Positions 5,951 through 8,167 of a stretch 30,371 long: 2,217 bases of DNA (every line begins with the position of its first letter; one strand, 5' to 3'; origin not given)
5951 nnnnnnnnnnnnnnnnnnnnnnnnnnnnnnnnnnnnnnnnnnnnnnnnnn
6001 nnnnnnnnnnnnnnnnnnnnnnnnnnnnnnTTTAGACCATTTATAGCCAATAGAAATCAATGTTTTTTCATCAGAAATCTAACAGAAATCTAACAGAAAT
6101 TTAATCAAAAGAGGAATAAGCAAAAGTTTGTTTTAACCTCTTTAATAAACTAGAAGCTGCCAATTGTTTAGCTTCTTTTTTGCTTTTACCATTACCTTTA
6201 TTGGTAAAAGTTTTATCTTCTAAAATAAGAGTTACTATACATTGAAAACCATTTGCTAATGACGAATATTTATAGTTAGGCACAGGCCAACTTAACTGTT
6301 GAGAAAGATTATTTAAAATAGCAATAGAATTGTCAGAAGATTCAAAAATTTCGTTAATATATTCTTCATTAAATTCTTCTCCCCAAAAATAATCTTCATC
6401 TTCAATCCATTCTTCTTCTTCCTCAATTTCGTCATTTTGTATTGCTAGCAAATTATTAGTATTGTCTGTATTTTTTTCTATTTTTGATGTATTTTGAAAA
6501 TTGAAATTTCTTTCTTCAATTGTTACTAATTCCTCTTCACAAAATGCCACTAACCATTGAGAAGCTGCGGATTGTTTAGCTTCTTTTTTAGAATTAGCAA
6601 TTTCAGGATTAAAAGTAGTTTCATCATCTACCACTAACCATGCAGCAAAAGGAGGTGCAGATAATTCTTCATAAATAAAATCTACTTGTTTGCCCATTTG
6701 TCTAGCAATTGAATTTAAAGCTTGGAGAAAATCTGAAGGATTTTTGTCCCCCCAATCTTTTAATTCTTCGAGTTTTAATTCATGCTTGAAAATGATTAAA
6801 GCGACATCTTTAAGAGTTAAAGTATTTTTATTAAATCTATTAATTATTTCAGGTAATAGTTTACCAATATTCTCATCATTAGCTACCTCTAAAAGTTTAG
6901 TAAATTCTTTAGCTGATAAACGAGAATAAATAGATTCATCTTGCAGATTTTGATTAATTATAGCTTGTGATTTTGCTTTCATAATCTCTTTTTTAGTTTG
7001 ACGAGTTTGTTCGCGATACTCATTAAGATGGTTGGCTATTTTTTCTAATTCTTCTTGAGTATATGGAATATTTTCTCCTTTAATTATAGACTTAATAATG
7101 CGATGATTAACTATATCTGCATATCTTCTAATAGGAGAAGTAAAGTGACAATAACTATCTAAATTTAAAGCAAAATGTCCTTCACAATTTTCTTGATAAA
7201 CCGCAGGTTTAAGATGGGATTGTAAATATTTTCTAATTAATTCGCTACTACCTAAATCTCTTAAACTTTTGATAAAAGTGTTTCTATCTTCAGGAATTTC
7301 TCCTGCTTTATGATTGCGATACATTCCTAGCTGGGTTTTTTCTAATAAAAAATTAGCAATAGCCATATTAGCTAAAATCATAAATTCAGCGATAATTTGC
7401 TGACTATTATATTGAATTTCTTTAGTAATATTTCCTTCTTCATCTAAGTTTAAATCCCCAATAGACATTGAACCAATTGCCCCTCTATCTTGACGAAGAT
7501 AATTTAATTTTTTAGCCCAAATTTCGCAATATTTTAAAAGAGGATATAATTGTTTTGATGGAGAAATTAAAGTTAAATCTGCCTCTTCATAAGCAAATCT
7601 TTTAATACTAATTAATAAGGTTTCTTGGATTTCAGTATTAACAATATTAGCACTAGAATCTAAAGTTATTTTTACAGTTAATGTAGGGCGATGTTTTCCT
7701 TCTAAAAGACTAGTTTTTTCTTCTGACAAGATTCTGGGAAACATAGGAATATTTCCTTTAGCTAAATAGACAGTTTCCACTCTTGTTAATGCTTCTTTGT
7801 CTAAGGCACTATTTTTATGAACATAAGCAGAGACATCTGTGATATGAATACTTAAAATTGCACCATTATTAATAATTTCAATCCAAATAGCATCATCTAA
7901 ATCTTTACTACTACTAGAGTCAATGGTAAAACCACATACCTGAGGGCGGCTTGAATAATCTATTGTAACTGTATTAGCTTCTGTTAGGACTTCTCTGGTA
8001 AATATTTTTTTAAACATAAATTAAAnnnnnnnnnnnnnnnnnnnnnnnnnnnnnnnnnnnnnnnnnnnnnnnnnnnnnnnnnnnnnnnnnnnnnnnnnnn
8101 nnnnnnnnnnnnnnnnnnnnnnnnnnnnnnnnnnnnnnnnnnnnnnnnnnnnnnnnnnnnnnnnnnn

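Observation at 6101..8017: RNB exoribonuclease with two C-terminal dsRBDs and no CSD or S1 domains, packed 8 bp from dnaB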

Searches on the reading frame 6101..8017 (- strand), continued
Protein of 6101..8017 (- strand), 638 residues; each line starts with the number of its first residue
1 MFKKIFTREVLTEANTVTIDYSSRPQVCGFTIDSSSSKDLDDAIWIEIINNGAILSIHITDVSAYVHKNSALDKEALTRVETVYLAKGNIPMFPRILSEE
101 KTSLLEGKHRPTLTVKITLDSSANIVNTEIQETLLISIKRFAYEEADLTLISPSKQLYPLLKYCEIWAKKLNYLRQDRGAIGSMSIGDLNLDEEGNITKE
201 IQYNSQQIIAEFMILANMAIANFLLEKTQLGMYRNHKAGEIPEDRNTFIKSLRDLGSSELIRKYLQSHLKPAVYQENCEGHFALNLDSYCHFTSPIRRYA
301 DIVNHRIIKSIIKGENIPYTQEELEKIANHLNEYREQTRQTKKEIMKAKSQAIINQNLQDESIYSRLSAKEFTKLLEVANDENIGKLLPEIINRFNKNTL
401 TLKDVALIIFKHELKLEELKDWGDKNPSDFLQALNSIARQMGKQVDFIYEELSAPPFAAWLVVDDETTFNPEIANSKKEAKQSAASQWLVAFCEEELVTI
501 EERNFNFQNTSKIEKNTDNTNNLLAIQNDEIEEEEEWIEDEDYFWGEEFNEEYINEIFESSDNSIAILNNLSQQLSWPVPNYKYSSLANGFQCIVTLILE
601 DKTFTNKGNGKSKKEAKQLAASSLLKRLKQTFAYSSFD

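Call 71: search_dna_similar(query=window:6101-8017:-, collection=phages, mode=protein, max_evalue=1e-10, max_rows=15)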
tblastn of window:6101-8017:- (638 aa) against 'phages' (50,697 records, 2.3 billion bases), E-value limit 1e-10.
Records with a match: 41; places in all: 41; records where one place covers at least 80% of the query: 0.
Best place of each record, by identity: <60% 41.
By first word of the organism name: Bacteriophage 17; Listeria 6; Staphylococcus 3; uncultured 3; Salmonella 3; Lactococcus 2; Enterococcus 2; Acinetobacter 2; Mammaliicoccus 1; Klebsiella 1; and 1 more.
By host as written in the record: - 23; Listeria monocytogenes 6; Staphylococcus aureus 2; Homo sapiens 2; Staphylococcus aureus ISU935 1; Lactococcus lactis SMQ-562 1; Lactococcus lactis 1; Enterococcus faecalis 1; and 4 more.
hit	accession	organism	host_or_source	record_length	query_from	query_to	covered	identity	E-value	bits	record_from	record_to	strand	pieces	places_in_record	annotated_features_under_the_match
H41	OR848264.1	Listeria phage LM 4-14-1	Listeria monocytogenes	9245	6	380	59%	29.9%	3e-34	145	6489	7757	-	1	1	record has no annotation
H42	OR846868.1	Listeria phage LM 4-11-1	Listeria monocytogenes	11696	6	380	59%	29.9%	4e-34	145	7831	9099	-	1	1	record has no annotation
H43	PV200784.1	Staphylococcus phage ISU935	Staphylococcus aureus ISU935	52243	6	380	59%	28.0%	6e-31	135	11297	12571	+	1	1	ribonuclease R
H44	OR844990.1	Staphylococcus phage SA 1306 Kay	Staphylococcus aureus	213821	6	380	59%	28.0%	7e-31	135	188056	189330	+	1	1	record has no annotation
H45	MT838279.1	Bacteriophage sp.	human fecal samples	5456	31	344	49%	33.2%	1e-35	149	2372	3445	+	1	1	record has no annotation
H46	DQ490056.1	Lactococcus phage Q54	Lactococcus lactis SMQ-562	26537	9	395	61%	26.8%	1e-28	128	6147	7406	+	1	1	putative ribonuclease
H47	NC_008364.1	Lactococcus phage Q54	Lactococcus lactis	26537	9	395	61%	26.8%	1e-28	128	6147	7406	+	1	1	nuclease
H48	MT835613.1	Bacteriophage sp.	human fecal samples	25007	6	361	56%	29.0%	2e-39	162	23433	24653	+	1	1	record has no annotation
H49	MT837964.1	Bacteriophage sp.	human fecal samples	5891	31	349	50%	32.0%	1e-33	144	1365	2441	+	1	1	record has no annotation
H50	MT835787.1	Bacteriophage sp.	human fecal samples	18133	31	349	50%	31.9%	1e-33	144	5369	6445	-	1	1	record has no annotation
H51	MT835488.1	Bacteriophage sp.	human fecal samples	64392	31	360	52%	30.3%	2e-33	143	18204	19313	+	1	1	record has no annotation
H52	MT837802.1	Bacteriophage sp.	human fecal samples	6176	26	361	53%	29.5%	3e-31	136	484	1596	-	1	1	record has no annotation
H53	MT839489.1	Bacteriophage sp.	human fecal samples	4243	31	327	47%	33.3%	4e-34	145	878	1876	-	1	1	record has no annotation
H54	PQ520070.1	Enterococcus phage IME_EF3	-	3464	6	345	53%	29.1%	5e-29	129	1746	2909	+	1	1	record has no annotation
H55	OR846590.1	Enterococcus phage Efs 1-1-1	Enterococcus faecalis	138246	6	345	53%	29.1%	9e-29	129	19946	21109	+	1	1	record has no annotation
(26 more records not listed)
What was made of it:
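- Phage records contain only RNB-domain matches, with no full-length architecture (call 71).
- Tried and rejected: The phage collection holds only RNB-core matches (call 71).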

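Call 72: get_annotated_region(hit=H18, flank=5000)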
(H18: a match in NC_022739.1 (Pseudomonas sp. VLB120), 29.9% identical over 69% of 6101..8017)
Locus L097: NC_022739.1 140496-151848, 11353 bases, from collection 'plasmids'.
description: Pseudomonas sp. VLB120 plasmid pSTY, complete sequence
organism: Pseudomonas sp. VLB120 (NCBI taxid 69328)
taxonomy: Bacteria; Pseudomonadota; Gammaproteobacteria; Pseudomonadales; Pseudomonadaceae; Pseudomonas; Pseudomonas sp. VLB120
host: -; source: -; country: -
typing (MOB-suite, as given by PLSDB): conjugative; replicon rep_cluster_398; relaxase MOBF; mating-pair formation MPF_F
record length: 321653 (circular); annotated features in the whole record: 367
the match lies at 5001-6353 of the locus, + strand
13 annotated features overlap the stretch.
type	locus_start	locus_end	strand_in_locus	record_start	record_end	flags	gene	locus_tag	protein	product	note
CDS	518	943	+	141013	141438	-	-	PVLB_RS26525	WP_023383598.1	hypothetical protein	-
CDS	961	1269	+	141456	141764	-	-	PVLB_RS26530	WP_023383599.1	hypothetical protein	-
CDS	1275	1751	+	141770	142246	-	-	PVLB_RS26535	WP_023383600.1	hypothetical protein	-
CDS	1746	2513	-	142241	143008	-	-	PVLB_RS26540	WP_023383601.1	hypothetical protein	-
CDS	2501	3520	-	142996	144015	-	-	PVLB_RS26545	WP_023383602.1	hypothetical protein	-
CDS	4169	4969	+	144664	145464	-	-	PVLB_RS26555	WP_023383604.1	phosphoadenosine phosphosulfate reductase family protein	-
CDS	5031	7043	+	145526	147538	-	-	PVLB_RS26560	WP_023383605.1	RNB domain-containing ribonuclease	-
CDS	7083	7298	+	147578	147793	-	-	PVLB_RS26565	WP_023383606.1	hypothetical protein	-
CDS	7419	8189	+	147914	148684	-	-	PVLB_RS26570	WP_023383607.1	hypothetical protein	-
CDS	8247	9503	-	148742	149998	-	-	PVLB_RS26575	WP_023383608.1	hypothetical protein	-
CDS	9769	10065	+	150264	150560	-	-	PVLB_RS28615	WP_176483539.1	hypothetical protein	-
CDS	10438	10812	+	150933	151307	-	-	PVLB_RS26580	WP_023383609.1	hypothetical protein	-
CDS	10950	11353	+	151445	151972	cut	-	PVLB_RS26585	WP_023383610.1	hypothetical protein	-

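Call 73: get_annotated_region(hit=H15, flank=5000)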
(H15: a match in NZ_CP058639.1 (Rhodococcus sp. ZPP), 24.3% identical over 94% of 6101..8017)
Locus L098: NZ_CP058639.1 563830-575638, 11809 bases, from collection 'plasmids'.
description: Rhodococcus sp. ZPP plasmid pRZP2, complete sequence
organism: Rhodococcus sp. ZPP (NCBI taxid 2749906)
taxonomy: Bacteria; Actinomycetota; Actinomycetes; Mycobacteriales; Nocardiaceae; Rhodococcus; Rhodococcus sp. ZPP
host: -; source: cell culture,soil; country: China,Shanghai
typing (MOB-suite, as given by PLSDB): mobilizable; relaxase MOBP,MOBP
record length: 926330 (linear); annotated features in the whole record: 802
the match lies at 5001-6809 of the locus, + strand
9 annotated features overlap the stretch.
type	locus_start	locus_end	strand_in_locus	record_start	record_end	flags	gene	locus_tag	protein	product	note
CDS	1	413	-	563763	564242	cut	-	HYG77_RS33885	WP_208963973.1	helicase associated domain-containing protein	-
CDS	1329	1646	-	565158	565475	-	mihF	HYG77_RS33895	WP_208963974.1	integration host factor, actinobacterial type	-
CDS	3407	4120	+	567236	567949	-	-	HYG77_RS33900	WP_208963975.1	HNH endonuclease family protein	-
CDS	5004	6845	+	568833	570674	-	-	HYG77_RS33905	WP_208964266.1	RNB domain-containing ribonuclease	-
CDS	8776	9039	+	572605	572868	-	-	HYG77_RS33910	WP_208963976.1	hypothetical protein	-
CDS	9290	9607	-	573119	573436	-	fdxA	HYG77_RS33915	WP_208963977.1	ferredoxin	-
CDS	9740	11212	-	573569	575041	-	-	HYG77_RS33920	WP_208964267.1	FAD-dependent oxidoreductase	-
CDS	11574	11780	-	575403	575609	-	-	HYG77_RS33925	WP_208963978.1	ferredoxin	-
CDS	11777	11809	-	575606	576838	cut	-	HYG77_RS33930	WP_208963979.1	cytochrome P450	-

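Call 74: get_annotated_region(hit=H3, flank=5000)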
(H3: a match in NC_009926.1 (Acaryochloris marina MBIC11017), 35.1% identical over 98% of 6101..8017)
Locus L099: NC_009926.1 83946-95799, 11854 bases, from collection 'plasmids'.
description: Acaryochloris marina MBIC11017 plasmid pREB1, complete sequence
organism: Acaryochloris marina MBIC11017 (NCBI taxid 329726)
taxonomy: Bacteria; Cyanobacteriota; Cyanophyceae; Acaryochloridales; Acaryochloridaceae; Acaryochloris; Acaryochloris marina; Acaryochloris marina MBIC11017
host: -; source: -; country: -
typing (MOB-suite, as given by PLSDB): conjugative; replicon rep_cluster_1522; relaxase MOBF; mating-pair formation MPF_T
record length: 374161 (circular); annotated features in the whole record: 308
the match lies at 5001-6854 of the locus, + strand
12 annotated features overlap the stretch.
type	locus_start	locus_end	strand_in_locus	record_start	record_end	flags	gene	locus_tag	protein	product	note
CDS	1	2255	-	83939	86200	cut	-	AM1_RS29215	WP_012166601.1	ATP-dependent RecD-like DNA helicase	-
CDS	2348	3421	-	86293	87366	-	recA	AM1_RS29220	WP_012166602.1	recombinase RecA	GO:0006310 - DNA recombination [Evidence IEA]; GO:0006281 - DNA repair [Evidence IEA]; GO:0009432 - SOS response ...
CDS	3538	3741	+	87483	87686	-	-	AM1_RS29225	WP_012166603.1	hypothetical protein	-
CDS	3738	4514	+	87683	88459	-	-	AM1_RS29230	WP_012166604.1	GNAT family N-acetyltransferase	-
CDS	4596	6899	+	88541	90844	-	-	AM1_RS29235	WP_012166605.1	RNB domain-containing ribonuclease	-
CDS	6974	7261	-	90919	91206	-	-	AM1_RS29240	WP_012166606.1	RNA-binding protein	-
CDS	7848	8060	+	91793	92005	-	-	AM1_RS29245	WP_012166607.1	DUF2811 domain-containing protein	-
CDS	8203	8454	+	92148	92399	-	-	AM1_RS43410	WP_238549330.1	hypothetical protein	-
CDS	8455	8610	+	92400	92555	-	-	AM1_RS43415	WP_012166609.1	hypothetical protein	-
CDS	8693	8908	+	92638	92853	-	-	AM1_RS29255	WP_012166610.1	DUF2949 domain-containing protein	-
CDS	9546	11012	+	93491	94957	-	-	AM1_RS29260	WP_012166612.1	hypothetical protein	-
CDS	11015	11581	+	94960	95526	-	-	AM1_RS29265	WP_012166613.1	prepilin-type N-terminal cleavage/methylation domain-containing protein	-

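Call 79: find_encoding_contigs(protein=P0003, flank=3000, max_places=5)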
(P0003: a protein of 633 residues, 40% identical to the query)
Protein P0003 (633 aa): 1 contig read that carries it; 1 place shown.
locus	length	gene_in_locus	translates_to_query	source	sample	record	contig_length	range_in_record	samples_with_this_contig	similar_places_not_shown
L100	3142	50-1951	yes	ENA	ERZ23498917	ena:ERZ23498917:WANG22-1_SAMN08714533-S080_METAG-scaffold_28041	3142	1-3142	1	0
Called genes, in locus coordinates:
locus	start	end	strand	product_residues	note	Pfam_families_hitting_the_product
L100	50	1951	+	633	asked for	PF00773:RNB, PF00035:dsrm (weak)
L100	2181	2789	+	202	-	-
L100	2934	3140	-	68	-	?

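Call 80: find_encoding_contigs(protein=P0008, flank=3000, max_places=3)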
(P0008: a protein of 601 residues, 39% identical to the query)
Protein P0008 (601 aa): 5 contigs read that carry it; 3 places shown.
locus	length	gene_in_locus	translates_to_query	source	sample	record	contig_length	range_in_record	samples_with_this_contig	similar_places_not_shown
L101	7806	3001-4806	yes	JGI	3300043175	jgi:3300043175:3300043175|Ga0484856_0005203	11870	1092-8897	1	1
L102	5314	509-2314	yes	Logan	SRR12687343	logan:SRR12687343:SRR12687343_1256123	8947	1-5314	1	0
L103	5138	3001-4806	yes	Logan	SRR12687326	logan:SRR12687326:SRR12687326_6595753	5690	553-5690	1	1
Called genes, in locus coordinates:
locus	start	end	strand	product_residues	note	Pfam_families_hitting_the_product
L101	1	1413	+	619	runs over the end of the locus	PF13448:DUF4114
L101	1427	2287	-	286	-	PF01435:Peptidase_M48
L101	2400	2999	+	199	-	PF01121:CoaE, PF13189:Cytidylate_kin2 (weak), PF13238:AAA_18 (faint)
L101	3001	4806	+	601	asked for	PF00773:RNB, PF00035:dsrm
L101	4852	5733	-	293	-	PF09295:ChAPs (weak), PF23914:TPR_CcmH_CycH (weak), PF24575:TPR_Slam (faint), PF13432:TPR_16, PF13414:TPR_11, PF13424:TPR_12 (weak), PF13414:TPR_11, PF13424:TPR_12 (weak), +12 more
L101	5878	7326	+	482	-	PF25917:BSH_RND, PF25973:BSH_CzcB, PF25954:Beta-barrel_RND_2, PF25990:Beta-barrel_YknX (weak)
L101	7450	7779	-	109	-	PF00111:Fer2 (weak), PF13510:Fer2_4 (weak)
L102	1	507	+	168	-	?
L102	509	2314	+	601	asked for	PF00773:RNB, PF00035:dsrm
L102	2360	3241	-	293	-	PF09295:ChAPs (weak), PF23914:TPR_CcmH_CycH (weak), PF24575:TPR_Slam (faint), PF13432:TPR_16, PF13414:TPR_11, PF13424:TPR_12 (weak), PF13414:TPR_11, PF13424:TPR_12 (weak), +12 more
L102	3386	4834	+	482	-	PF25917:BSH_RND, PF25973:BSH_CzcB, PF25954:Beta-barrel_RND_2, PF25990:Beta-barrel_YknX (weak)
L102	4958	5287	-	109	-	PF00111:Fer2 (weak), PF13510:Fer2_4 (weak)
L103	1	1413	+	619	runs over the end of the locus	PF13448:DUF4114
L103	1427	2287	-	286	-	PF01435:Peptidase_M48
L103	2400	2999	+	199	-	PF01121:CoaE, PF13189:Cytidylate_kin2 (weak), PF13238:AAA_18 (faint)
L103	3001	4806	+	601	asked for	PF00773:RNB, PF00035:dsrm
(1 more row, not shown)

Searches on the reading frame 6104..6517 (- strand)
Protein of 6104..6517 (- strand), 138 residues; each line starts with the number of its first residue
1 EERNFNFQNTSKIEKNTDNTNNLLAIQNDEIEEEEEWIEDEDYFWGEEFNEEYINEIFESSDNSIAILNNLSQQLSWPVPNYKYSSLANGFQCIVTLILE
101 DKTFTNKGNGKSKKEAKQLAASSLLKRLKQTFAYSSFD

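Call 28: search_protein_families(library=pfam, proteins=[window:6104-6517:-], max_evalue=1)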
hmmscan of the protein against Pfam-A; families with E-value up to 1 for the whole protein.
window:6104-6517:- (138 aa): 3 families
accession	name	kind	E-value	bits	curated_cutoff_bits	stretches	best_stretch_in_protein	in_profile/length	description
PF00035.32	dsrm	-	1.4e-08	35.7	23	1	66-128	3-66/66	Double-stranded RNA binding motif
PF14709.13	DND1_DSRM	-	0.08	13.7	25.7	0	67-128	6-79/80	double strand RNA binding domain from DEAD END PROTEIN 1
PF03368.19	Dicer_dimer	-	0.1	13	23.7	1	77-130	19-74/89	Dicer dimerisation domain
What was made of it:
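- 6113..6328 (-): dsRBD2, residues 564-635, canonical dsRBD with the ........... helix. Pfam dsrm 35.7 bits when scanned alone (call 28).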

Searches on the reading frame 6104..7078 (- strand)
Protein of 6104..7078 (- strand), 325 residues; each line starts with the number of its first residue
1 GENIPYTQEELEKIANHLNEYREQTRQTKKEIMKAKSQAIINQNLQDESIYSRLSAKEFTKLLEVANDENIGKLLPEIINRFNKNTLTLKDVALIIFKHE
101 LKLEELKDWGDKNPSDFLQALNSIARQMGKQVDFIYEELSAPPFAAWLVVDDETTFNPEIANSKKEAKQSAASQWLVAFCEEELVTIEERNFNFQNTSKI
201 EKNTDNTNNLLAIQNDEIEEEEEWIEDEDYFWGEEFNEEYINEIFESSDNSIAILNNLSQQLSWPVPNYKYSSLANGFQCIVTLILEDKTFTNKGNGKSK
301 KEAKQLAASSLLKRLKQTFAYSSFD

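Call 58: predict_structure(alignment_id=A2)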
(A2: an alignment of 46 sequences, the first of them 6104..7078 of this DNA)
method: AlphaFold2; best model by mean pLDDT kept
length: 325 residues; sequences in the alignment: 46
mean_pLDDT: 85.9   pTM: 0.57
mean pLDDT of the five models: 85.9, 85.3, 85.2, 84.8, 84.7
residues with pLDDT >= 90: 225; 70-90: 51; 50-70: 12; < 50: 37
segments of 3 or more residues with pLDDT < 50: 203-235
pLDDT, mean of each block of 10 residues (from residue 1): 82 97 98 96 95 96 94 95 93 90 88 92 89 90 93 96 95 95 96 69 49 41 36 56 80 94 94 97 93 97 97 90 53
secondary structure, 60 per line:
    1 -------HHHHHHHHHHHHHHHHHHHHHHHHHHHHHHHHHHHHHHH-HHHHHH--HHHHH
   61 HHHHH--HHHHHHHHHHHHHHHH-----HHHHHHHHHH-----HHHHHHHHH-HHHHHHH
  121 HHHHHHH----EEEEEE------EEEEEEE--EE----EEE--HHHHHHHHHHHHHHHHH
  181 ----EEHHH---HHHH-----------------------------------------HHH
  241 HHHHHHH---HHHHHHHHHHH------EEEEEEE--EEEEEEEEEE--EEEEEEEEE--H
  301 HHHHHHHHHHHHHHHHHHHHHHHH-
elements in order: H8-46 H48-53 H56-65 H68-83 H89-98 H104-112 H114-127 E132-137 E144-150 E159-161 H164-180 H193-196 H238-247 H251-261 E268-274 E277-286 E289-297 H300-324

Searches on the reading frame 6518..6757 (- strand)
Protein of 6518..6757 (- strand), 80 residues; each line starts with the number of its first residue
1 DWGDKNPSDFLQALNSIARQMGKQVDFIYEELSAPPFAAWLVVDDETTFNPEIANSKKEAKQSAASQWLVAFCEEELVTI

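Call 28: search_protein_families(library=pfam, proteins=[window:6518-6757:-], max_evalue=1)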
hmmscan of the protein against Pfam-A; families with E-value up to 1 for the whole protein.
window:6518-6757:- (80 aa): 2 families
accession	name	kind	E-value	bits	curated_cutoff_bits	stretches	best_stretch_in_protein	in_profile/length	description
PF00035.32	dsrm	-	7.2e-06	26.9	23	1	13-67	4-61/66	Double-stranded RNA binding motif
PF23840.1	Phage_tail_terminator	-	0.037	14.3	27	1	36-75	42-80/150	Phage tail terminator protein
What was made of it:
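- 6539..6739 (-): dsRBD1, residues 427-493, alpha-beta-beta-beta-alpha fold with the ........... helix. Pfam dsrm 26.9 bits against a gathering score of 23 when scanned alone (call 28).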
